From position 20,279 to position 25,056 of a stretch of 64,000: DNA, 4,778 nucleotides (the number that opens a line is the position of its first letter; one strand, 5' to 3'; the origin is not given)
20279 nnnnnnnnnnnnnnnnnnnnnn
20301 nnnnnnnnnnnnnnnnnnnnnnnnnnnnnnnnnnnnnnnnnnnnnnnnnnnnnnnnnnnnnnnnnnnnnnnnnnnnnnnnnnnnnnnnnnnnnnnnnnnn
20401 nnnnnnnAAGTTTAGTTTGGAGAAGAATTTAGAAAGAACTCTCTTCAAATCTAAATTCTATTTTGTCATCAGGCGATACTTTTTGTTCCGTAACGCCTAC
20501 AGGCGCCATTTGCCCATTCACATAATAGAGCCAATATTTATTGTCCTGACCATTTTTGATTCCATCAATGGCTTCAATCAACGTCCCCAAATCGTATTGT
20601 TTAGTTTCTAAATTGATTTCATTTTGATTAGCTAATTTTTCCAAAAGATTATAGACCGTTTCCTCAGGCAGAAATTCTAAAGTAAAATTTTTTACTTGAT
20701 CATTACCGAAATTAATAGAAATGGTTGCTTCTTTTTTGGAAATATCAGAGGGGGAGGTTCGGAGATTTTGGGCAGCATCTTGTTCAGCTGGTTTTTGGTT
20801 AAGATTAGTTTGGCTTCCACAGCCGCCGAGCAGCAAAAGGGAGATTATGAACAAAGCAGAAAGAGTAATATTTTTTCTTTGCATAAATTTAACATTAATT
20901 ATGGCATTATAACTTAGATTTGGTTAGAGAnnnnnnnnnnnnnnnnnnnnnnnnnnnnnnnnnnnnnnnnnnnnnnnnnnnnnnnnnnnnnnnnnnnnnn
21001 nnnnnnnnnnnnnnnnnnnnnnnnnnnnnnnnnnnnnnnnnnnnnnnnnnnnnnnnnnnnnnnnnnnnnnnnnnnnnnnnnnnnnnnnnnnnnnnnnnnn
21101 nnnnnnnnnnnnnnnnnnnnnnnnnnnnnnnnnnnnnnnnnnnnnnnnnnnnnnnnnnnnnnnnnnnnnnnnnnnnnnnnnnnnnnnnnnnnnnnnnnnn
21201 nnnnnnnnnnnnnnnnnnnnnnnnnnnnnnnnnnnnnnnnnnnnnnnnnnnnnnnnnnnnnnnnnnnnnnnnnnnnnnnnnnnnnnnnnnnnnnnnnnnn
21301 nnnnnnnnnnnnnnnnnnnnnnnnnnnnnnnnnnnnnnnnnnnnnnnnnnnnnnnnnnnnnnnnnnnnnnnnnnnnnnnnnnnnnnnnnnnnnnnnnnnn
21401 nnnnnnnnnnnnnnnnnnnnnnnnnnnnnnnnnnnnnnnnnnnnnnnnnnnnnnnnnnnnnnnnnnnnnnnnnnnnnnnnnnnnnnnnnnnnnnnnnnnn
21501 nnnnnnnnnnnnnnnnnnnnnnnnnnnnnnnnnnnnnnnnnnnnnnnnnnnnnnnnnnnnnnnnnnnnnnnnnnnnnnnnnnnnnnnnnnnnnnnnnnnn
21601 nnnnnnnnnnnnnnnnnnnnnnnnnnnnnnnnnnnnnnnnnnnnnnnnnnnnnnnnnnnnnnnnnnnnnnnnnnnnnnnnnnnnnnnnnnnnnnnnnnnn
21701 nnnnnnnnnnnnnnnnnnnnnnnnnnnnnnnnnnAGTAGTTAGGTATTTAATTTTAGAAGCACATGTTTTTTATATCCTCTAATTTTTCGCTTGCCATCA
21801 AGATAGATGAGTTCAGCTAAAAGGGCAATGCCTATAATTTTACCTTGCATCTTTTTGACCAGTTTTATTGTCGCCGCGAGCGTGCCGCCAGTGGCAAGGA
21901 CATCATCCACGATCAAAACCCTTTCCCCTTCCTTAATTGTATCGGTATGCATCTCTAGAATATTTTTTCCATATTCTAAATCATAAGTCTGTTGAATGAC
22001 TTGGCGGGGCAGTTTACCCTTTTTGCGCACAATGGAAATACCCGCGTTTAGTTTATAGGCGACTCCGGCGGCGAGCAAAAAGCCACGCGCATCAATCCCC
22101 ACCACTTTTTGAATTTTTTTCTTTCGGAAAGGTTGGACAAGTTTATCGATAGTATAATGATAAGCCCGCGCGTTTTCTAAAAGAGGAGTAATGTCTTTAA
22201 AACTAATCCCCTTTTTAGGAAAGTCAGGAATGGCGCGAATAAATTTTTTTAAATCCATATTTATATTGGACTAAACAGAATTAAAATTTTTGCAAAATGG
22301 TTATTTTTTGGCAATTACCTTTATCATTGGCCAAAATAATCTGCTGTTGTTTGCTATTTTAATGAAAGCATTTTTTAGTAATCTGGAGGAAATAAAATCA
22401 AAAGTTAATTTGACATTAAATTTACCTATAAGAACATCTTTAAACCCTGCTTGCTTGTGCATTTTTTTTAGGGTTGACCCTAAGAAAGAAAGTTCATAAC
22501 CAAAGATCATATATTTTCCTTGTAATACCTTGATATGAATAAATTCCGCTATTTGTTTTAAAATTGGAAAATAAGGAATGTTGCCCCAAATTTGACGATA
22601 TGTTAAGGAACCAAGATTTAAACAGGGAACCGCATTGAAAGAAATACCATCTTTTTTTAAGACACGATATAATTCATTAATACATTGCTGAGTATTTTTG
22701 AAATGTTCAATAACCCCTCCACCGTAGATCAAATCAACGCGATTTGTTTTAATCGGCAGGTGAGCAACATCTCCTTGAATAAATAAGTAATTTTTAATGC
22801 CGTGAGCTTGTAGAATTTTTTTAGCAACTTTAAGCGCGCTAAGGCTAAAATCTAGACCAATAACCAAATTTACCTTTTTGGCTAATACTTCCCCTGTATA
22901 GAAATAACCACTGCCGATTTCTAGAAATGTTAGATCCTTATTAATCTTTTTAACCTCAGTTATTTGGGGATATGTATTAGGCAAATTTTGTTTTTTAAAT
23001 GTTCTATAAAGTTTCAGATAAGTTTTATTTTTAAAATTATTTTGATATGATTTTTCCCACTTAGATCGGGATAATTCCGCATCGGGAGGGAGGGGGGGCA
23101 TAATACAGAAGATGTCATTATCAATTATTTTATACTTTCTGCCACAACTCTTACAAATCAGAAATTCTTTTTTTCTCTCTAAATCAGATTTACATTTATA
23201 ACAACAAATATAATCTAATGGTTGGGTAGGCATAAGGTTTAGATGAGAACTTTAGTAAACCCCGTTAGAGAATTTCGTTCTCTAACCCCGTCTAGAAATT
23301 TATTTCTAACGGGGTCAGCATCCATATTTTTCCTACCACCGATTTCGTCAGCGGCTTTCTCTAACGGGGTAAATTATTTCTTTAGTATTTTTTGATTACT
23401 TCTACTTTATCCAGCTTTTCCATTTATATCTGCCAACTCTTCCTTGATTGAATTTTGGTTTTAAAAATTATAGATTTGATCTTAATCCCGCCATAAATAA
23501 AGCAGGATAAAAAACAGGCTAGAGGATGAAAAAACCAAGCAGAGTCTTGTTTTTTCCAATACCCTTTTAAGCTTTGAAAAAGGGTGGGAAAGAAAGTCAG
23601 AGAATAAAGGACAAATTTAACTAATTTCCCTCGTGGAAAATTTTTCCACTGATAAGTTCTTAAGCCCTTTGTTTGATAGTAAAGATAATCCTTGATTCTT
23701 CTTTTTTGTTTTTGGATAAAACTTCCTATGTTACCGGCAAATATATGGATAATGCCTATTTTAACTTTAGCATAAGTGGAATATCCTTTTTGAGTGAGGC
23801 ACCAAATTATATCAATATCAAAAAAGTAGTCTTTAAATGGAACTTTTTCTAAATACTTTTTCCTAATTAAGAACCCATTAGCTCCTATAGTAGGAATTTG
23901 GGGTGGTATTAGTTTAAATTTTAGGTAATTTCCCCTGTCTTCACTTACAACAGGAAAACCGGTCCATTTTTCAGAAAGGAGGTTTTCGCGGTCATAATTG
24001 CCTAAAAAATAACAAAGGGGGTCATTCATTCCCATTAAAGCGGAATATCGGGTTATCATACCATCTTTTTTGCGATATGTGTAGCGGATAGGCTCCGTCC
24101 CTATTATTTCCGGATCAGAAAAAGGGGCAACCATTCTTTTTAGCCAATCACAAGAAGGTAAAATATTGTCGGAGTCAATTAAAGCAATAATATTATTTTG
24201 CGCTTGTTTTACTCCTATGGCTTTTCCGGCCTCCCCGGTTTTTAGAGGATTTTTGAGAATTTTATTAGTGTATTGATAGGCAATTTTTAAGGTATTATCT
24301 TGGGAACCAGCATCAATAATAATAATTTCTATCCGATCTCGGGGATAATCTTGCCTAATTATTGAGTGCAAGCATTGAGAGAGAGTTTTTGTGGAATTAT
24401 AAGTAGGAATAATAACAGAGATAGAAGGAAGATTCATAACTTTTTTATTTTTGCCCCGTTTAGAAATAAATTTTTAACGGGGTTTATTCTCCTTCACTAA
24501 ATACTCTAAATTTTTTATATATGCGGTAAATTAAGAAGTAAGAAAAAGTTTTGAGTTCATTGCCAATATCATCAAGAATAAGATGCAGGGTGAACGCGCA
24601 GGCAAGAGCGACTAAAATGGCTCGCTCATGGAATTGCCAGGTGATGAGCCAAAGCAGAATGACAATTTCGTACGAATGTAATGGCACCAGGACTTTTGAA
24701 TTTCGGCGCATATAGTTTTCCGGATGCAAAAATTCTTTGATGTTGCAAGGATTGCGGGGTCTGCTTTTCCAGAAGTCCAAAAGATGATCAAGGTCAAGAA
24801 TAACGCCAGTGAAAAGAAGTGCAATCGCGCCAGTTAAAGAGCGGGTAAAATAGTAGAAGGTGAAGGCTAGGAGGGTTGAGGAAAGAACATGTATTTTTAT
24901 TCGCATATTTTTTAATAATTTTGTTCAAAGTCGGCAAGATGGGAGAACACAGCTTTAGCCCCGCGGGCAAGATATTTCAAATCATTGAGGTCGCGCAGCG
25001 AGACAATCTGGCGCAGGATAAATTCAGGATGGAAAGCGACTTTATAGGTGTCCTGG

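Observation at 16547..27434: Glycan-locus sub-island with two cobalamin-type radical-SAM enzymes flanking an MTAP+APRT salvage pair, plus two SAM methyltransferases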

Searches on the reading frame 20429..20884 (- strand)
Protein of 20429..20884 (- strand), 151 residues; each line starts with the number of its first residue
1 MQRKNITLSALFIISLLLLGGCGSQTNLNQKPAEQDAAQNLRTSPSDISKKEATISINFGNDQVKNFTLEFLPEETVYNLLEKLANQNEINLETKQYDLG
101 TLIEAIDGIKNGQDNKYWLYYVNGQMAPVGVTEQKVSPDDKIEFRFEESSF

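Call 3: search_protein_families(library=pfam, proteins=[window:20429-20884:-], max_evalue=0.01)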
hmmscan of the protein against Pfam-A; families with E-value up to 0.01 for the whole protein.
window:20429-20884:- (151 aa): 1 family
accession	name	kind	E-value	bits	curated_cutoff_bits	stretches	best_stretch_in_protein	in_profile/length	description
PF14478.12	DUF4430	-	3.6e-17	63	23.8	1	75-147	2-71/72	Domain of unknown function (DUF4430)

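Call 5: search_protein_families(library=ncbifam, proteins=[window:20429-20884:-], max_evalue=0.001)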
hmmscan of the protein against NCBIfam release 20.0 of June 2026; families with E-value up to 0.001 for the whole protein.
window:20429-20884:- (151 aa): 0 families

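Call 15: search_solved_structures(query=window:20429-20884:-, max_evalue=1, show_alignments=2)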
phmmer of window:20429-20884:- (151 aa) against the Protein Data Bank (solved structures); distinct sequences matched with E-value up to 1: 1.
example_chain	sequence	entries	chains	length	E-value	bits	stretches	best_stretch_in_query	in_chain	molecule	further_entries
3iwf_A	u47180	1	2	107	0.7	13.3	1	34-97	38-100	Transcription regulator RpiR family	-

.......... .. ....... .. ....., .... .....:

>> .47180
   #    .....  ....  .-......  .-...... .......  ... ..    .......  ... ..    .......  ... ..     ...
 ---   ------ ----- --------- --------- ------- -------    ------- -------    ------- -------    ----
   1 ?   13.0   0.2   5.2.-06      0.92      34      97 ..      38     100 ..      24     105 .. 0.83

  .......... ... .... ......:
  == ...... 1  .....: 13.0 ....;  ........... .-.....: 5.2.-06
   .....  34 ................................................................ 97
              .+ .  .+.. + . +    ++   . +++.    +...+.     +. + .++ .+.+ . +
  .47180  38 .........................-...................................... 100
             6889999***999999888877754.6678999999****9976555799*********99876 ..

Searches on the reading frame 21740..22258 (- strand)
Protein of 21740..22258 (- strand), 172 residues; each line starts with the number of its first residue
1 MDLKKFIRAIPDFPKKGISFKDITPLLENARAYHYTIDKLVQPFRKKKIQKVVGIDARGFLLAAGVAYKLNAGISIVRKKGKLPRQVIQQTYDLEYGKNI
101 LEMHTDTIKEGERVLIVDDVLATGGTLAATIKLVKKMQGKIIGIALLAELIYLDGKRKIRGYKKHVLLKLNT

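Call 3: search_protein_families(library=pfam, proteins=[window:21740-22258:-], max_evalue=0.01)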
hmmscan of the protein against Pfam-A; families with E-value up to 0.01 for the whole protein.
window:21740-22258:- (172 aa): 3 families
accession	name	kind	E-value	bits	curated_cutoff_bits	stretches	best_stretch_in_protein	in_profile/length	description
PF00156.33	Pribosyltran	-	4.1e-20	72.1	26.3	1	46-148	27-124/158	Phosphoribosyl transferase domain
PF14681.12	UPRTase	-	0.00032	20.7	27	1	108-148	118-157/206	Uracil phosphoribosyltransferase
PF24390.1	PRTase-CE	-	0.0076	16.6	27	1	84-160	80-156/253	PRTase-CE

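Call 5: search_protein_families(library=ncbifam, proteins=[window:21740-22258:-], max_evalue=0.001)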
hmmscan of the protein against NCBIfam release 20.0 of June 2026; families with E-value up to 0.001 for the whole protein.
window:21740-22258:- (172 aa): 29 families (the best 25 are shown)
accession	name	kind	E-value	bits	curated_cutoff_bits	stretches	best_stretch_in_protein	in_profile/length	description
NF002633.0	PRK02304.1-2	equivalog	8.1e-67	224.3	224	1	1-170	1-170/172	adenine phosphoribosyltransferase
NF002636.0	PRK02304.1-5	equivalog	4.4e-66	221.7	125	1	1-169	7-175/176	adenine phosphoribosyltransferase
TIGR01090.1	apt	equivalog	2e-64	216.8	185.85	1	3-168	1-167/169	adenine phosphoribosyltransferase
NF002634.0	PRK02304.1-3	equivalog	1.8e-62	210.3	170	1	2-164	9-171/182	adenine phosphoribosyltransferase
NF002632.0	PRK02304.1-1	equivalog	6.8e-60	201.9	243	1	3-161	11-169/183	adenine phosphoribosyltransferase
NF009211.0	PRK12560.1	equivalog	4.1e-33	114.7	188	1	1-170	4-176/187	adenine phosphoribosyltransferase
NF002635.0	PRK02304.1-4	subfamily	1.6e-16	60.4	146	1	37-149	43-153/188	adenine phosphoribosyltransferase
NF040646.1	HPT_Archaea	equivalog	3.5e-16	59.3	200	1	39-149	45-152/184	hypoxanthine/guanine phosphoribosyltransferase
TIGR01743.1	purR_Bsub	equivalog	2e-14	53.3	258.7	1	39-162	119-244/268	pur operon repressor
NF006328.0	PRK08558.1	equivalog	2.6e-14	53.4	184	1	20-147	83-212/238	adenine phosphoribosyltransferase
NF006671.0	PRK09219.1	equivalog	9.1e-14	51.4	177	1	40-162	42-168/192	xanthine phosphoribosyltransferase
TIGR01744.1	XPRTase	equivalog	1.2e-11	44.6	164.45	1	38-160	40-166/191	xanthine phosphoribosyltransferase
NF002620.0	PRK02277.1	subfamily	3.8e-11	43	115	1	45-149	83-179/201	orotate phosphoribosyltransferase-like protein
NF005592.0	PRK07322.1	subfamily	1.4e-09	37.6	143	1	40-145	45-155/180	adenine phosphoribosyltransferase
NF002095.0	PRK00934.1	equivalog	2e-08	33.8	296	1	38-155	144-249/287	ribose-phosphate diphosphokinase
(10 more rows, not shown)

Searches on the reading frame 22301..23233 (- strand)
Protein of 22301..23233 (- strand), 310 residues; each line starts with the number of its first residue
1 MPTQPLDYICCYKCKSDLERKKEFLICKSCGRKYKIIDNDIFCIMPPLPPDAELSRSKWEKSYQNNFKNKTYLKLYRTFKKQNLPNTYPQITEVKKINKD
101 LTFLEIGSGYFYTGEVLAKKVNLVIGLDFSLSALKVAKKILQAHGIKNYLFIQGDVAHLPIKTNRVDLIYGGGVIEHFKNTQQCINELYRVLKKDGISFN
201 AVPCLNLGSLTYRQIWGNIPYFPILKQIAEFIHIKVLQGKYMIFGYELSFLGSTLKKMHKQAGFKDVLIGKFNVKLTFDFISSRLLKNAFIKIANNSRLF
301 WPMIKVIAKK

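Call 3: search_protein_families(library=pfam, proteins=[window:22301-23233:-], max_evalue=0.01)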
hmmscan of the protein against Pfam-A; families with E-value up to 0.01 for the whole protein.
window:22301-23233:- (310 aa): 8 families
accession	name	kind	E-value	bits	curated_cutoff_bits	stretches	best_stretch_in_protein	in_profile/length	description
PF13847.12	Methyltransf_31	-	2.7e-18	66.5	27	1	97-197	1-106/145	Methyltransferase domain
PF08241.18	Methyltransf_11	-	8e-17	62.1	21.2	1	104-197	1-92/95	Methyltransferase domain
PF13649.12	Methyltransf_25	-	1.7e-14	54.7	27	1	104-196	2-97/97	Methyltransferase domain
PF08242.18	Methyltransf_12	-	1.5e-10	42.1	30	1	104-197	1-97/98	Methyltransferase domain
PF01209.24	Ubie_methyltran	-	7.4e-09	35.7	20.1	1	119-268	70-217/233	ubiE/COQ5 methyltransferase family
PF13489.12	Methyltransf_23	-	0.00021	21.5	27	1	95-217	18-124/164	Methyltransferase domain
PF03966.22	Trm112p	-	0.005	17.2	22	0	7-38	6-39/40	Trm112p-like protein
PF01135.25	PCMT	-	0.009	16.2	20.3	0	84-155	58-132/210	Protein-L-isoaspartate(D-aspartate) O-methyltransferase (PCMT)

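Call 5: search_protein_families(library=ncbifam, proteins=[window:22301-23233:-], max_evalue=0.001)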
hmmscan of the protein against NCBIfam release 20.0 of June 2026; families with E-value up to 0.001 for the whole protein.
window:22301-23233:- (310 aa): 23 families
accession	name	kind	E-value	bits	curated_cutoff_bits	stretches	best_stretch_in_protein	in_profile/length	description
NF001244.0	PRK00216.1-5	equivalog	2e-13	50.2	216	1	117-275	66-226/236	bifunctional demethylmenaquinone methyltransferase/2-methoxy-6-polyprenyl-1,4-benzoquinol methylase UbiE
NF008823.0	PRK11873.1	subfamily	1.1e-12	48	263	1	93-196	71-177/272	arsenite methyltransferase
TIGR02072.1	BioC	equivalog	2e-12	47.5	184.95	1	100-199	35-131/244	malonyl-ACP O-methyltransferase BioC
TIGR01934.1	MenG_MenH_UbiE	subfamily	1.4e-10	40.8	158.35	1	99-269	39-208/223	ubiquinone/menaquinone biosynthesis methyltransferase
TIGR01983.1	UbiG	equivalog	1.1e-09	37.9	102.95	1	87-199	45-150/228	bifunctional 2-polyprenyl-6-hydroxyphenol methylase/3-demethylubiquinol 3-O-methyltransferase UbiG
TIGR02752.1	MenG_heptapren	equivalog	3.5e-09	36.5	419.85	1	122-272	71-219/231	demethylmenaquinone methyltransferase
NF001243.0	PRK00216.1-4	equivalog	3.5e-09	36.3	235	1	123-273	74-222/237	demethylmenaquinone methyltransferase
NF045667.1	MTase_DVU1556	equivalog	3.1e-08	33.3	155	1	94-197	17-116/213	DVU_1556 family methyltransferase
NF008264.0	PRK11036.1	equivalog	4.2e-07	29.7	366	1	98-221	43-167/261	tRNA uridine 5-oxyacetic acid(34) methyltransferase CmoM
NF041537.1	ArsM_AhpD_UU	exception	4.7e-07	28.9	510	1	97-196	74-176/345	arsenite methyltransferase/AhpD domain selenoprotein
NF040539.1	AST_met_ArsM_2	exception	5.7e-07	29.6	240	1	90-197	47-160/262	putative arsinothricin biosynthesis methyltransferase ArsM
NF047649.1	MTase_UXPK_star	exception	1e-06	28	460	1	105-196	83-177/283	methyltransferase/UXPK-star double selenoprotein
NF041536.1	ArsM_DUF2284_UU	exception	2.3e-06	26.2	575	1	96-196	73-176/459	arsenite methyltransferase/DUF2284 domain selenoprotein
NF007610.0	PRK10258.1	equivalog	3.4e-06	26.6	342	1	104-216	47-153/251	malonyl-ACP O-methyltransferase BioC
NF052510.1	methyltran_MpqE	exception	1.3e-05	24.7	335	1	99-197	46-148/234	methyl-plastoquinone biosynthesis methyltransferase MpqE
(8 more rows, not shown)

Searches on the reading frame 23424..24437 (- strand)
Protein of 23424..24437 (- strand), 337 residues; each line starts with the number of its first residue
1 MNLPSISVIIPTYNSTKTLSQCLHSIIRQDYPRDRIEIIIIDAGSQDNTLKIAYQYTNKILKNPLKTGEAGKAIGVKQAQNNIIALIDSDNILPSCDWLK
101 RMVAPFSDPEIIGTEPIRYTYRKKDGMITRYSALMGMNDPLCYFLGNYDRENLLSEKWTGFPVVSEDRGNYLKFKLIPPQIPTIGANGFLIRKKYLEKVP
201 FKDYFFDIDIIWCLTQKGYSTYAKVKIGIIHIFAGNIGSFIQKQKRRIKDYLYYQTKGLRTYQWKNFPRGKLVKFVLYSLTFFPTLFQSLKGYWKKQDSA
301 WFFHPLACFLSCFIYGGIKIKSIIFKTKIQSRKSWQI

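Call 3: search_protein_families(library=pfam, proteins=[window:23424-24437:-], max_evalue=0.01)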
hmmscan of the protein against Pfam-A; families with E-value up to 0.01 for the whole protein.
window:23424-24437:- (337 aa): 3 families
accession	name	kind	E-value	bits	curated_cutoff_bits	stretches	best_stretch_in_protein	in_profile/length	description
PF00535.33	Glycos_transf_2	-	1.8e-23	83.8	23.3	1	7-196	1-164/168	Glycosyl transferase family 2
PF13641.12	Glyco_tranf_2_3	-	2.8e-12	47.6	27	1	4-116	1-123/230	Glycosyltransferase like family 2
PF10111.15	Glyco_tranf_2_2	-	0.00029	20.8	27.3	1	7-103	1-103/276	Glycosyltransferase like family 2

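Call 5: search_protein_families(library=ncbifam, proteins=[window:23424-24437:-], max_evalue=0.001)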
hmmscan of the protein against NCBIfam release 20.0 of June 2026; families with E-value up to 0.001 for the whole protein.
window:23424-24437:- (337 aa): 23 families
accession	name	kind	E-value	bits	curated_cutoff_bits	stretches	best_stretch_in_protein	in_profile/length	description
TIGR03965.1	mycofact_glyco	equivalog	9.1e-22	77.5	280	1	3-133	73-206/467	mycofactocin biosynthesis glycosyltransferase MftF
TIGR03111.1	glyc2_xrt_Gpos1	hypoth_equivalog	4.6e-16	58.7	363.95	1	2-110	47-161/439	TIGR03111 family XrtG-associated glycosyltransferase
NF041875.1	EPS_EpsD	equivalog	2.1e-13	50.4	370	1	6-101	1-99/325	exopolysaccharide biosynthesis glycosyltransferase EpsD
TIGR04283.1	glyco_like_mftF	equivalog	6.8e-13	48.7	182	1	6-103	1-94/221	TIGR04283 family arsenosugar biosynthesis glycosyltransferase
TIGR03937.1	PgaC_IcaA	equivalog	2.2e-12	46.7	422.3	1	3-108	44-152/407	poly-beta-1,6-N-acetyl-D-glucosamine synthase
NF007482.0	PRK10073.1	equivalog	2.2e-12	46.6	423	1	4-92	6-97/334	glycosyltransferase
NF038302.1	EPS_HpsE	equivalog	9e-12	44.6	300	1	6-103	3-108/307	hormogonium polysaccharide biosynthesis glycosyltransferase HpsE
NF038299.1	EPS_HpsN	equivalog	1.8e-10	40.3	425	1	4-114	1-114/317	hormogonium polysaccharide biosynthesis glycosyltransferase HpsN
TIGR04242.1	nodulat_NodC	equivalog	2.9e-10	39.7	550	1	3-113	47-163/395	chitooligosaccharide synthase NodC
NF047683.1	TeichurnBiosyTuaG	equivalog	4.8e-10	39.5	400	1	4-92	6-98/252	teichuronic acid biosynthesis protein TuaG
NF053739.1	GlytfEpsEBac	equivalog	5.2e-10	38.7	450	1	4-59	1-54/265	glycosyltransferase EpsE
NF010496.0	PRK13915.1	equivalog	2.8e-09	36.5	262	1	5-109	32-146/307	glucosyl-3-phosphoglycerate synthase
NF050050.1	ProtGlycPglI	equivalog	1.3e-08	34.5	500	1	4-93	2-96/306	GalNAc(5)-diNAcBac-PP-undecaprenol beta-1,3-glucosyltransferase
TIGR03469.1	HpnB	hypoth_equivalog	2.9e-08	33.1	379.25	1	3-60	43-99/386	hopene-associated glycosyltransferase HpnB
TIGR04182.1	glyco_TIGR04182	equivalog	3.7e-07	29.8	325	1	6-108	2-99/293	S-layer glycoprotein N-glycosyltransferase AglJ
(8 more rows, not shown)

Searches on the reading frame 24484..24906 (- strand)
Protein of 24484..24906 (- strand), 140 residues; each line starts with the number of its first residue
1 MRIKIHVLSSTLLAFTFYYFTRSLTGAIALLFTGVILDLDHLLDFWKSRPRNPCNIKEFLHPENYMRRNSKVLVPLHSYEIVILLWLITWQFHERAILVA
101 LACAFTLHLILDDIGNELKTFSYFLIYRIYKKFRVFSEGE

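Call 3: search_protein_families(library=pfam, proteins=[window:24484-24906:-], max_evalue=0.01)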
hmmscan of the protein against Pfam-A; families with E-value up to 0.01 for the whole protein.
window:24484-24906:- (140 aa): 1 family
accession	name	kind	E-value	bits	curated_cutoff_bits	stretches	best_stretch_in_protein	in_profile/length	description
PF19617.4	DUF6122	-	0.0011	19.8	27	0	4-113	9-96/102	Family of unknown function (DUF6122)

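Call 5: search_protein_families(library=ncbifam, proteins=[window:24484-24906:-], max_evalue=0.001)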
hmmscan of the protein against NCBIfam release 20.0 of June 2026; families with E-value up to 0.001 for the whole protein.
window:24484-24906:- (140 aa): 0 families
